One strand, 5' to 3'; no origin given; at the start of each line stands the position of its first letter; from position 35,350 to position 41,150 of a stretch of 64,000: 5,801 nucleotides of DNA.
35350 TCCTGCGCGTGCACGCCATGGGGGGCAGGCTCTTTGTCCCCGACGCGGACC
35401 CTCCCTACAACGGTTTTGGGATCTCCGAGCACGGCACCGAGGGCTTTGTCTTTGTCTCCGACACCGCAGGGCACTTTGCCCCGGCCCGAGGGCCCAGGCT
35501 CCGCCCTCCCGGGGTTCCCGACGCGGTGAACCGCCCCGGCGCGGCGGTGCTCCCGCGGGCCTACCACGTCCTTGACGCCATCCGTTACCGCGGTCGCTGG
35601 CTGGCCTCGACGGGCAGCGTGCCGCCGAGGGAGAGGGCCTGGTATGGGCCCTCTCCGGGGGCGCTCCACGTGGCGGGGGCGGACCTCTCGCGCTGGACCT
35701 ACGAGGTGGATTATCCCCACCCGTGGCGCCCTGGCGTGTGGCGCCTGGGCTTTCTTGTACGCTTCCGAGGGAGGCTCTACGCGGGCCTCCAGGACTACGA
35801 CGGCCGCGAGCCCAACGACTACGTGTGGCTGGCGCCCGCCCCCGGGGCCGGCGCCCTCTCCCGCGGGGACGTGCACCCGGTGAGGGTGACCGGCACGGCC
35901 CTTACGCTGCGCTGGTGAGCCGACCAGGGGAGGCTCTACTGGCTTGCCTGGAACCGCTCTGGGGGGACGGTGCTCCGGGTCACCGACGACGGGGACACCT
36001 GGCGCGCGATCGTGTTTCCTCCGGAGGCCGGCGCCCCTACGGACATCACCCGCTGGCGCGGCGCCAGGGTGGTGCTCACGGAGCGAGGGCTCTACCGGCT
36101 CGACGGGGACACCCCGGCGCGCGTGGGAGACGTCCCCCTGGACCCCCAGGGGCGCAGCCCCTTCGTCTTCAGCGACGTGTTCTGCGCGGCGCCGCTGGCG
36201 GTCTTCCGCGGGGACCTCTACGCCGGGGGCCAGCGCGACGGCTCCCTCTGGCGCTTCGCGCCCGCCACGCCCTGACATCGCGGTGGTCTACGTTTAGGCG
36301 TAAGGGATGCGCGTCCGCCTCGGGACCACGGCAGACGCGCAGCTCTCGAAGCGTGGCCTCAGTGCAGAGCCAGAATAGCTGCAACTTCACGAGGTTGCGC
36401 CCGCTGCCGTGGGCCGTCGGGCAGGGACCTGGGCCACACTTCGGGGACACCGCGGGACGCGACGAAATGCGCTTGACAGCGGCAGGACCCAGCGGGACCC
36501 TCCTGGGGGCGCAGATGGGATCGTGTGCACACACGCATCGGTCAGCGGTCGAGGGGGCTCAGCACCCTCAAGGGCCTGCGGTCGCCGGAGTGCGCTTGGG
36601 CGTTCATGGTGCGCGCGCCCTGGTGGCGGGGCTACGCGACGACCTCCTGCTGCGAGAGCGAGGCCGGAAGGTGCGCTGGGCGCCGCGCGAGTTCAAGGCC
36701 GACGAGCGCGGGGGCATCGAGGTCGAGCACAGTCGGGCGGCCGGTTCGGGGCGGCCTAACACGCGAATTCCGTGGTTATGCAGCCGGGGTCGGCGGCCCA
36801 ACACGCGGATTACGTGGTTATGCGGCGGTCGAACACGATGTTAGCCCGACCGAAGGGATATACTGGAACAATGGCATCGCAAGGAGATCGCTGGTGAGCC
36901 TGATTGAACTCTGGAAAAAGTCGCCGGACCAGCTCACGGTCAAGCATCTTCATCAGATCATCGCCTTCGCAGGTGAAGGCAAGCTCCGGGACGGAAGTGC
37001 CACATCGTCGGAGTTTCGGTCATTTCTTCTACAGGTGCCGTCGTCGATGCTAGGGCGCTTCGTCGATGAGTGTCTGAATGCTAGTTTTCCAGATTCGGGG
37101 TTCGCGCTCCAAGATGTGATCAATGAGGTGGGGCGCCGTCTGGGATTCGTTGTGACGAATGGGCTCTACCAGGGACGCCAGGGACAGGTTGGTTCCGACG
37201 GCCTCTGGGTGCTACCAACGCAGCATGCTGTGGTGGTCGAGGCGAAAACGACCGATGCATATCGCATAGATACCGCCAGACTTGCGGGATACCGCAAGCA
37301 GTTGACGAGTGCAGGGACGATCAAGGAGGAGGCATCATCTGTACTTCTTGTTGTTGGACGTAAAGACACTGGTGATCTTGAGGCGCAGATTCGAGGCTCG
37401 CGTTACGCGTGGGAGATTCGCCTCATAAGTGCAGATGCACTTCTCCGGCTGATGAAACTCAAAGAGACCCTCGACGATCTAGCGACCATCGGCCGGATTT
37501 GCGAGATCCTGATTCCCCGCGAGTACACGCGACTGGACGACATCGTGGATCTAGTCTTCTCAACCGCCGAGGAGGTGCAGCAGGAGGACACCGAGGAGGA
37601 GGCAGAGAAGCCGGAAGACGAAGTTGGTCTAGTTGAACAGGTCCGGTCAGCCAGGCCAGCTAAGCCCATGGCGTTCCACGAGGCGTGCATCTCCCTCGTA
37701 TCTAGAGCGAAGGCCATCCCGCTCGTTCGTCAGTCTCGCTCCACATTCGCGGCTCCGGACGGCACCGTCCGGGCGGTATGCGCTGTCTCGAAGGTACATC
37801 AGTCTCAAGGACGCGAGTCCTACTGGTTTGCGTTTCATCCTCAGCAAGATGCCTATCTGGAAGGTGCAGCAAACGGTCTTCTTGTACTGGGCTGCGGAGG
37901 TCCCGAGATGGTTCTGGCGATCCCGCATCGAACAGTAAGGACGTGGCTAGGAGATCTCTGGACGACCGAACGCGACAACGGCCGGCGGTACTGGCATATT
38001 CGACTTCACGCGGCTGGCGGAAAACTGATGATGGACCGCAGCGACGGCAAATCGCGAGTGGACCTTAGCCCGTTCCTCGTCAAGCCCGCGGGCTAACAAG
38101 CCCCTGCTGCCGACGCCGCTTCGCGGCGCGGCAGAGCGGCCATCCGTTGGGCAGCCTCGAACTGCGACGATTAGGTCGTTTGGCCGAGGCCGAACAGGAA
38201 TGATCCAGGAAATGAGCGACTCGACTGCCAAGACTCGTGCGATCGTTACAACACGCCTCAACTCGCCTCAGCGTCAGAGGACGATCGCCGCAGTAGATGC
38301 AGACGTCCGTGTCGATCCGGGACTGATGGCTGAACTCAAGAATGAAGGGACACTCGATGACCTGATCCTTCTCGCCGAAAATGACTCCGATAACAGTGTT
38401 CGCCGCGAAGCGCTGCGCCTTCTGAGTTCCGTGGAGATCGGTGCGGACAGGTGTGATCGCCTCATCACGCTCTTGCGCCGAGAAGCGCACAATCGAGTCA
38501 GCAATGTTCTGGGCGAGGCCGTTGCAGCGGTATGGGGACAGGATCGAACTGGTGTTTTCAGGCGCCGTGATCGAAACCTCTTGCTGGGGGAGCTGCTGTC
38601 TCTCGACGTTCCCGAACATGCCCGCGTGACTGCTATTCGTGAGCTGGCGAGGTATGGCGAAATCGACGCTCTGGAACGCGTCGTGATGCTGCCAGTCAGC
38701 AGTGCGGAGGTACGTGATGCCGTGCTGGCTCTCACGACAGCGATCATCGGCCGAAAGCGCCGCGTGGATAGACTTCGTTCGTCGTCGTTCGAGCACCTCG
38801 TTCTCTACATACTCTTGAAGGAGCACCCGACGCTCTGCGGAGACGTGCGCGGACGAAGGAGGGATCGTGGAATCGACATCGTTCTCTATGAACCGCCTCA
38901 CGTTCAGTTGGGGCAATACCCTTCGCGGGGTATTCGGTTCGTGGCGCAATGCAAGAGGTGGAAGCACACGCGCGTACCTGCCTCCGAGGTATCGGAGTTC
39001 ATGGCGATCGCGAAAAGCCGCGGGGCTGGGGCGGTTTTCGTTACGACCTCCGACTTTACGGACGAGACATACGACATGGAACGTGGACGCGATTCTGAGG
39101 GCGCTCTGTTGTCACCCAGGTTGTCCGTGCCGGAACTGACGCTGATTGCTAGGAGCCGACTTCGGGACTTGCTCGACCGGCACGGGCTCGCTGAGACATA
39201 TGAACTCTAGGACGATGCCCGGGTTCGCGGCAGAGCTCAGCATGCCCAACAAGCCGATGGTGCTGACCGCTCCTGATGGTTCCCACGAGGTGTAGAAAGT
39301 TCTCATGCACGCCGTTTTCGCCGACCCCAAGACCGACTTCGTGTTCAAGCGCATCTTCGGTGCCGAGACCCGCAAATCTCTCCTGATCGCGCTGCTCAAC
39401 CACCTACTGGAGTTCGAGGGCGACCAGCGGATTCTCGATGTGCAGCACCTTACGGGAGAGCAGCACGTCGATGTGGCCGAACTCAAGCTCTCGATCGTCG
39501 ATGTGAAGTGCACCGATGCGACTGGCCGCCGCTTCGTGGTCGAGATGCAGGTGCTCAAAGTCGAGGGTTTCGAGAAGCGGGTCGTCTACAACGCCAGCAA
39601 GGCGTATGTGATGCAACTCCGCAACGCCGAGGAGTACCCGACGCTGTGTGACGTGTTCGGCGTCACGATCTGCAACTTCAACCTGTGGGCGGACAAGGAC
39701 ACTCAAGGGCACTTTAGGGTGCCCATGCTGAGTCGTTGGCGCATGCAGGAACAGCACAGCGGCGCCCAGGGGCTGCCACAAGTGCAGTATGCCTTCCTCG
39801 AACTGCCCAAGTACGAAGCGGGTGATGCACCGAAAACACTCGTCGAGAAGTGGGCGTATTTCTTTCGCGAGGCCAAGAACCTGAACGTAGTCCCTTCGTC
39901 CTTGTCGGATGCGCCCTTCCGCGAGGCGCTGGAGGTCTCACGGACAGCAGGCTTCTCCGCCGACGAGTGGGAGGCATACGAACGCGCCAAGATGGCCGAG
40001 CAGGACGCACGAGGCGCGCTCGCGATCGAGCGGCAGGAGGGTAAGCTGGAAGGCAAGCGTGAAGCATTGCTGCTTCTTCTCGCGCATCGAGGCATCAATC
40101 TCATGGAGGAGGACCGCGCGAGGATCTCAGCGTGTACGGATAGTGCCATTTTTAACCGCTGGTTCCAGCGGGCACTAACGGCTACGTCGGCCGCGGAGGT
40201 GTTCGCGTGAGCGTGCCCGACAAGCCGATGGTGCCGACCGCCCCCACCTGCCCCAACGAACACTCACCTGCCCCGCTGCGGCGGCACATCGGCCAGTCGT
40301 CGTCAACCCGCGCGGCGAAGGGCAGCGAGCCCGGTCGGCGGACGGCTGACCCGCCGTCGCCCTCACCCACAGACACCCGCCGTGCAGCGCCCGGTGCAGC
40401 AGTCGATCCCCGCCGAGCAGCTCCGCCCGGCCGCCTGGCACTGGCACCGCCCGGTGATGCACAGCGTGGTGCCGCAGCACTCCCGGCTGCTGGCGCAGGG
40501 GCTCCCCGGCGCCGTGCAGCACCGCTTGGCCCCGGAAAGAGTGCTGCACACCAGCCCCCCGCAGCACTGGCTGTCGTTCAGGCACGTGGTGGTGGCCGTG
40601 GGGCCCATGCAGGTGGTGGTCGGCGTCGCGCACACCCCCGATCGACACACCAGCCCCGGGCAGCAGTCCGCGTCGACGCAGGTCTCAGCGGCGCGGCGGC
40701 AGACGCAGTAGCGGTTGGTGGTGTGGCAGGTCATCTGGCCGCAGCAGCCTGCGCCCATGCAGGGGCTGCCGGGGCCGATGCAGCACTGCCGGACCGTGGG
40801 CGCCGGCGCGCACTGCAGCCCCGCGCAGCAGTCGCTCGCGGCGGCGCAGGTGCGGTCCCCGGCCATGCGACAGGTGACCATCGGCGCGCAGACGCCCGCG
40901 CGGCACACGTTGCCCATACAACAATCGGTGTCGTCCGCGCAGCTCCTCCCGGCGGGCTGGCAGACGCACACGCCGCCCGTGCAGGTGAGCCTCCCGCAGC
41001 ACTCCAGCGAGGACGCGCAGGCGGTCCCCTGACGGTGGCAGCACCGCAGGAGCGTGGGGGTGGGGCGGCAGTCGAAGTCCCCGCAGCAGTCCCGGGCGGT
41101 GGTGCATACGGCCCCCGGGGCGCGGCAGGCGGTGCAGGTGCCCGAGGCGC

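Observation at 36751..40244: Lower-GC nuclease island: PD-(D/E)xK protein, HEAT-Mrr fusion and an Rpn-family nuclease (candidate defence cassette)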

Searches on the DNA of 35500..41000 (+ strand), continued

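Call 110: search_with_rna_model(model_id=R1, source=L066, max_evalue=10, filters=off, show_alignments=5)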
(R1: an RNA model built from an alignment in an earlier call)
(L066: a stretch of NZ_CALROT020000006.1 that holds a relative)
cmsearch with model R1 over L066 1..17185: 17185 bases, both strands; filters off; matches with E-value up to 10: 65.
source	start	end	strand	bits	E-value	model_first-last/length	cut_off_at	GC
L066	7884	7979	+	32.9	1.4e-06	1-97/97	no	0.54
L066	16142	16217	+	13.8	0.08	1-97/97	no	0.72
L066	6319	6382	-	13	0.13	1-97/97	no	0.7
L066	12874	12931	-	12.2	0.21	1-97/97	no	0.64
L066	3120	3153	-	10.9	0.44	1-97/97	no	0.68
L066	2166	2224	-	10.7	0.49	1-97/97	no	0.75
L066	4111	4176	-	10.2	0.65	1-97/97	no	0.68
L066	10055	10150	+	10.1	0.68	1-97/97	no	0.58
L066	4059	4146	+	10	0.72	1-97/97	no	0.74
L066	4445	4517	-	9.8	0.81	1-97/97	no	0.75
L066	13492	13540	-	9.1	1.2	1-97/97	no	0.76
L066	13715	13765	+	9.1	1.2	1-97/97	no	0.76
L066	11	122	+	8.8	1.4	1-97/97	no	0.72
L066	13376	13448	+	8.8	1.4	1-97/97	no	0.67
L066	14164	14192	+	8.5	1.7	1-97/97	no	0.79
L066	3322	3394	+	8.4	1.8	1-97/97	no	0.75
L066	13284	13311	-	8.3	1.9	1-97/97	no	0.86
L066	15620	15697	+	8.3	1.9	1-97/97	no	0.76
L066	14611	14633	+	8.2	2.1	1-97/97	no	0.87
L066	2509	2553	+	8.1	2.1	1-97/97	no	0.76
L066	11208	11253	-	8.1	2.2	1-97/97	no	0.8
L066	13997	14028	-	8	2.2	1-97/97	no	0.69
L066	16137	16203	-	8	2.3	1-97/97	no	0.75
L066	15050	15099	-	8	2.3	1-97/97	no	0.72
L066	2067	2131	+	7.8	2.5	1-97/97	no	0.74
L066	6013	6034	-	7.8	2.5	1-97/97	no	0.77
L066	7459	7506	+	7.8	2.5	1-97/97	no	0.56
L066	13856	13901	+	7.7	2.6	1-97/97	no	0.72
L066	13059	13080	-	7.6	2.9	1-97/97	no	0.45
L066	16817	16871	+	7.6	2.9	1-97/97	no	0.65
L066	799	857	+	7.4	3.1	1-97/97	no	0.75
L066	14323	14364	-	7.3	3.5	1-97/97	no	0.81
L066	11070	11123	-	7.1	3.8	1-97/97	no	0.78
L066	4877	4913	-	7.1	3.8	1-97/97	no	0.81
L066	11762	11804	+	7.1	3.8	1-97/97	no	0.58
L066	12624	12660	-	7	4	1-97/97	no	0.62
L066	4462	4506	+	7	4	1-97/97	no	0.78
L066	14522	14549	+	7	4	1-97/97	no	0.86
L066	14520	14547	-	7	4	1-97/97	no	0.86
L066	14609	14631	-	6.9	4.3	1-97/97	no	0.83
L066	15032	15077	+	6.9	4.3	1-97/97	no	0.65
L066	5159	5195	-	6.8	4.5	1-97/97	no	0.7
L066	5201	5284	-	6.6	5.1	1-97/97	no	0.7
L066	13334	13397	-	6.6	5.2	1-97/97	no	0.62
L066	13007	13085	+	6.6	5.2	1-97/97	no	0.66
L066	15713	15763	+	6.5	5.2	1-97/97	no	0.76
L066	8580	8603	-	6.4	5.5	1-97/97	no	0.58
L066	861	918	-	6.4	5.8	1-97/97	no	0.72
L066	1266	1353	-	6.2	6.3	1-97/97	no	0.73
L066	15350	15389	+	6.2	6.4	1-97/97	no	0.8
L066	6643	6742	-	6.2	6.5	1-97/97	no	0.7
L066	2065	2113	-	6.1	6.6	1-97/97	no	0.76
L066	17106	17158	-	6.1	6.8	1-97/97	no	0.74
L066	12623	12712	+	5.9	7.6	1-97/97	no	0.67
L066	15152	15228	-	5.9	7.7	1-97/97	no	0.7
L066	3372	3413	-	5.9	7.8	1-97/97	no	0.79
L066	446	513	+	5.8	7.8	1-97/97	no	0.72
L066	14565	14580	-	5.8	7.9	1-97/97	no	0.75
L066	11823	11857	-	5.8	8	1-97/97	no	0.69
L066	3617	3666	-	5.8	8.2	1-97/97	no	0.74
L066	6015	6036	+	5.7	8.5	1-97/97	no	0.82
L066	13591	13640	+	5.6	8.7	1-97/97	no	0.68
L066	2565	2601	-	5.6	9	1-97/97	no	0.84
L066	15766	15782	+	5.6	9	1-97/97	no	0.82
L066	12328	12377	+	5.6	9.1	1-97/97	no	0.74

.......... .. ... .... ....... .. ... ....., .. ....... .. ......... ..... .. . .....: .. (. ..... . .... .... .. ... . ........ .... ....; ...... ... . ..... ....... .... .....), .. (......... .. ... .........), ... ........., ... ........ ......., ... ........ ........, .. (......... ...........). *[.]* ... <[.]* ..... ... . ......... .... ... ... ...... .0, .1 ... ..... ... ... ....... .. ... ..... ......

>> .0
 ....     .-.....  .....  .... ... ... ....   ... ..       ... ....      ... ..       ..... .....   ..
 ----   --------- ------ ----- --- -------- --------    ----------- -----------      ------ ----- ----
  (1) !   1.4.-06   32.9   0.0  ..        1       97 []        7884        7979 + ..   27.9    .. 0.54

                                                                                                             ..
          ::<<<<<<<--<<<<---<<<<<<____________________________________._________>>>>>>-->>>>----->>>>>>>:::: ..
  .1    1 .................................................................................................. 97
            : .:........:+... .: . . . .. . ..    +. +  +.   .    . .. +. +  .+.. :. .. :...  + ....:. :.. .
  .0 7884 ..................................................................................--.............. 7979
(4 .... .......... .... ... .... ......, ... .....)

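Call 111: search_dna_similar(query=window:38086-38160:+, collection=plasmids, mode=distant, max_evalue=10, max_rows=15)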
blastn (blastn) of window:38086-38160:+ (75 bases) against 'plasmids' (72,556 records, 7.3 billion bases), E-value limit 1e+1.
Records with a match: 3750; places in all: 5697; records where one place covers at least 80% of the query: 0.
Best place of each record, by identity: >=99% 2065; 95-99% 626; 90-95% 525; 80-90% 489; 60-80% 45.
By first word of the organism name: Escherichia 1081; Klebsiella 1032; Salmonella 514; Enterobacter 247; Pseudomonas 143; Citrobacter 124; Acinetobacter 115; Providencia 66; Ralstonia 45; Proteus 41; and 75 more.
By predicted mobility (MOB-suite, as given by PLSDB): conjugative 2504; non-mobilizable 663; mobilizable 583.
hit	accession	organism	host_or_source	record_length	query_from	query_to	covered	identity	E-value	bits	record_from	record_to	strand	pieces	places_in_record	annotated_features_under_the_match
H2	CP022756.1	Ralstonia solanacearum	Solanum tuberosum,single cell,Potato ...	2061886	19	74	75%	74.1%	7e+0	36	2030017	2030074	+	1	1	PepSY domain-containing protein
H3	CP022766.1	Ralstonia solanacearum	Solanum tuberosum,single cell,Potato ...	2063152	19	74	75%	74.1%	7e+0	36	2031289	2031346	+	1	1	hypothetical protein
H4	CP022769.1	Ralstonia solanacearum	Solanum tuberosum,single cell,Potato ...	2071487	19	74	75%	74.1%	7e+0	36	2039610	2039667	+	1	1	PepSY domain-containing protein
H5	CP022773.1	Ralstonia solanacearum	Solanum tuberosum,single cell,Potato ...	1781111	19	74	75%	74.1%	7e+0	36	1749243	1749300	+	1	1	PepSY domain-containing protein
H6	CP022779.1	Ralstonia solanacearum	Solanum tuberosum,single cell,Potato ...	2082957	19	74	75%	74.1%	7e+0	36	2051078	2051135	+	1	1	PepSY domain-containing protein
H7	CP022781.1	Ralstonia solanacearum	Solanum tuberosum,single cell,Potato ...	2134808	19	74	75%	74.1%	7e+0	36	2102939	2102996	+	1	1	PepSY domain-containing protein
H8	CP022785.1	Ralstonia solanacearum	Solanum tuberosum,single cell,Potato ...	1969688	19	74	75%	74.1%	7e+0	36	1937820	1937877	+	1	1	PepSY domain-containing protein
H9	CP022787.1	Ralstonia solanacearum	Solanum tuberosum,single cell,Potato ...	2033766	19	74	75%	74.1%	7e+0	36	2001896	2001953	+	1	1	PepSY domain-containing protein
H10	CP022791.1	Ralstonia solanacearum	Solanum tuberosum,single cell,Potato ...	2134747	19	74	75%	74.1%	7e+0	36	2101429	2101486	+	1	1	hypothetical protein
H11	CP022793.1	Ralstonia solanacearum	Solanum tuberosum,single cell,Potato ...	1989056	19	74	75%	74.1%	7e+0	36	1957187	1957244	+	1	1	PepSY domain-containing protein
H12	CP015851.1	Ralstonia solanacearum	Rhizoma kaempferiae,cell culture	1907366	19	74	75%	74.1%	7e+0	36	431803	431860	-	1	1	iron-regulated membrane protein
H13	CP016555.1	Ralstonia solanacearum FJAT-1458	tomato,tissue sample,tomato vessel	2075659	19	74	75%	74.1%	7e+0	36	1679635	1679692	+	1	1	hypothetical protein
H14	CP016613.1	Ralstonia solanacearum FJAT-91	healthy tomato plant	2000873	19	74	75%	74.1%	7e+0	36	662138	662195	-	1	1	hypothetical protein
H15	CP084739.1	Ralstonia solanacearum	sunflower,cell culture,stem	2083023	19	74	75%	74.1%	7e+0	36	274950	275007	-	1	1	PepSY domain-containing protein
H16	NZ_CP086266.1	Ralstonia sp. RS647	sunflower,cell culture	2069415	19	74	75%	74.1%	7e+0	36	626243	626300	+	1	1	none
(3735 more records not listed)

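Call 113: search_dna_similar(query=window:38100-38140:+, collection=plasmids, mode=distant, max_evalue=10, max_rows=12)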
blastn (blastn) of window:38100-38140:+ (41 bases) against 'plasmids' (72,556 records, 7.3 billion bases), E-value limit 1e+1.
Records with a match: 3825; places in all: 5775; records where one place covers at least 80% of the query: 28.
Best place of each record, by identity: >=99% 2563; 95-99% 630; 90-95% 568; 80-90% 63; 60-80% 1.
By first word of the organism name: Escherichia 1082; Klebsiella 1032; Salmonella 517; Enterobacter 247; Pseudomonas 145; Acinetobacter 142; Citrobacter 124; Providencia 66; Proteus 41; Aeromonas 40; and 87 more.
By predicted mobility (MOB-suite, as given by PLSDB): conjugative 2513; non-mobilizable 747; mobilizable 565.
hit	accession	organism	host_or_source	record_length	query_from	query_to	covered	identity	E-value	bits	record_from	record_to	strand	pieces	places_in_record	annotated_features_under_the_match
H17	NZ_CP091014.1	Burkholderia cenocepacia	-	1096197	1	40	98%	82.9%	2e+0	37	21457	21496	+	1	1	none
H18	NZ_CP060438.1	Pseudooceanicola algae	whole organism,marine macroalga Fucus ...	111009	3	41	95%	82.5%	6e+0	35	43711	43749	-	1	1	ABC transporter permease subunit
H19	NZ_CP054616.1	Azospirillum oryzae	cell culture,soil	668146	3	41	95%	82.1%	6e+0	34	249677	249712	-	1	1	argE: acetylornithine deacetylase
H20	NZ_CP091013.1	Burkholderia cenocepacia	-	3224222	4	41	93%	81.6%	5e-1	38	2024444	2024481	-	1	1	none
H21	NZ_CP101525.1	Burkholderia arboris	mixed culture,soil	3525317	4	41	93%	78.9%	6e+0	34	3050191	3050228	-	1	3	none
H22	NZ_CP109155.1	Streptomyces europaeiscabiei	-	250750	7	41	85%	83.8%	5e-1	38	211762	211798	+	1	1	hypothetical protein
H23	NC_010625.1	Paraburkholderia phymatum STM815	-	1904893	1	33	80%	87.9%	1e-1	39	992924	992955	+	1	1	record has no annotation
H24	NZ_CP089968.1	Cereibacter azotoformans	Owen's River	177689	2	36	85%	82.9%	5e-1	37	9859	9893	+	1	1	hypothetical protein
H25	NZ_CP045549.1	Streptomyces sp. SYP-A7193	cell culture,soil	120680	1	33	80%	85.3%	2e+0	37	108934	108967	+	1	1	nucleotide disphospho-sugar-binding domain-containing protein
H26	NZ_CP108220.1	Streptomyces coelicoflavus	-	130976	1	33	80%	85.3%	2e+0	37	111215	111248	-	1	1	nucleotide disphospho-sugar-binding domain-containing protein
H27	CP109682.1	Pseudomonas aeruginosa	Homo sapiens,whole organism,swab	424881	3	34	78%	87.5%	6e+0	34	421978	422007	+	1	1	PAS domain S-box protein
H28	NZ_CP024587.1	Roseomonas sp. FDAARGOS_362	Homo sapiens,peripheral Blood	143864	1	33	80%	84.8%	6e+0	35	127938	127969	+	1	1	none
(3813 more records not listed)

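Call 114: search_dna_similar(query=window:38100-38140:+, collection=plasmids, mode=distant, max_evalue=10, max_rows=14, rows=spread)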
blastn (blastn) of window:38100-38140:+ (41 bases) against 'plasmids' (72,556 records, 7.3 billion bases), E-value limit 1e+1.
Records with a match: 3825; places in all: 5775; records where one place covers at least 80% of the query: 28.
Best place of each record, by identity: >=99% 2563; 95-99% 630; 90-95% 568; 80-90% 63; 60-80% 1.
By first word of the organism name: Escherichia 1082; Klebsiella 1032; Salmonella 517; Enterobacter 247; Pseudomonas 145; Acinetobacter 142; Citrobacter 124; Providencia 66; Proteus 41; Aeromonas 40; and 87 more.
By predicted mobility (MOB-suite, as given by PLSDB): conjugative 2513; non-mobilizable 747; mobilizable 565.
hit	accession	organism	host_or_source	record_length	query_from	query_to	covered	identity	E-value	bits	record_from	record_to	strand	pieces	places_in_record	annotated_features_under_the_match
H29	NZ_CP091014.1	Burkholderia cenocepacia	-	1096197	1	40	98%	82.9%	2e+0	37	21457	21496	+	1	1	none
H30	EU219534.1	Salmonella enterica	-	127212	10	33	59%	100.0%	3e-3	45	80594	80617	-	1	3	none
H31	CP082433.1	Salmonella enterica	Animal-Turkey-Young Turkey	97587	10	33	59%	100.0%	3e-3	45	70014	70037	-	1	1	none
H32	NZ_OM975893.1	Klebsiella pneumoniae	-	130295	10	33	59%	100.0%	3e-3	45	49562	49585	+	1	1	none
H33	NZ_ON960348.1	Salmonella sp.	-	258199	10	33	59%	100.0%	3e-3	45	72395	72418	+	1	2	none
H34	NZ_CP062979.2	Salmonella enterica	Homo sapiens,stool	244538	10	33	59%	100.0%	3e-3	45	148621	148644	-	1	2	none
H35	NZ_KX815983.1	Salmonella enterica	-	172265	10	33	59%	100.0%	3e-3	45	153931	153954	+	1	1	none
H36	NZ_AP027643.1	Escherichia coli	-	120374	10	33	59%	100.0%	3e-3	45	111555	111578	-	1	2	none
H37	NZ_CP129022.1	Moellerella wisconsensis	Sheep,Feces of diarrheic fleece sheep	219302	10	33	59%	100.0%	3e-3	45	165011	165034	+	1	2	none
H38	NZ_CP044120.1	Raoultella planticola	duck,stool specimens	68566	10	33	59%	95.8%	1e-1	40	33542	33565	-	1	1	ANT(3'')-Ia family aminoglycoside nucleotidyltransferase AadA16 | aadA16: ANT(3'')-Ia family aminoglycoside nucleotidyltransferase AadA16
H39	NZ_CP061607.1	Acinetobacter seifertii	Homo sapiens,blood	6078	10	33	59%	95.8%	1e-1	40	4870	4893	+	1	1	none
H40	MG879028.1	uncultured bacterium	-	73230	10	33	59%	91.7%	2e+0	36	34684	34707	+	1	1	none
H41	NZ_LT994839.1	Klebsiella pneumoniae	Homo sapiens,blood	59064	10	33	59%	91.7%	2e+0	36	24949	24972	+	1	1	none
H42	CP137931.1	Acinetobacter baumannii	Homo sapiens,Tissue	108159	22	39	44%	100.0%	6e+0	34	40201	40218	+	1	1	DUF6651 domain-containing protein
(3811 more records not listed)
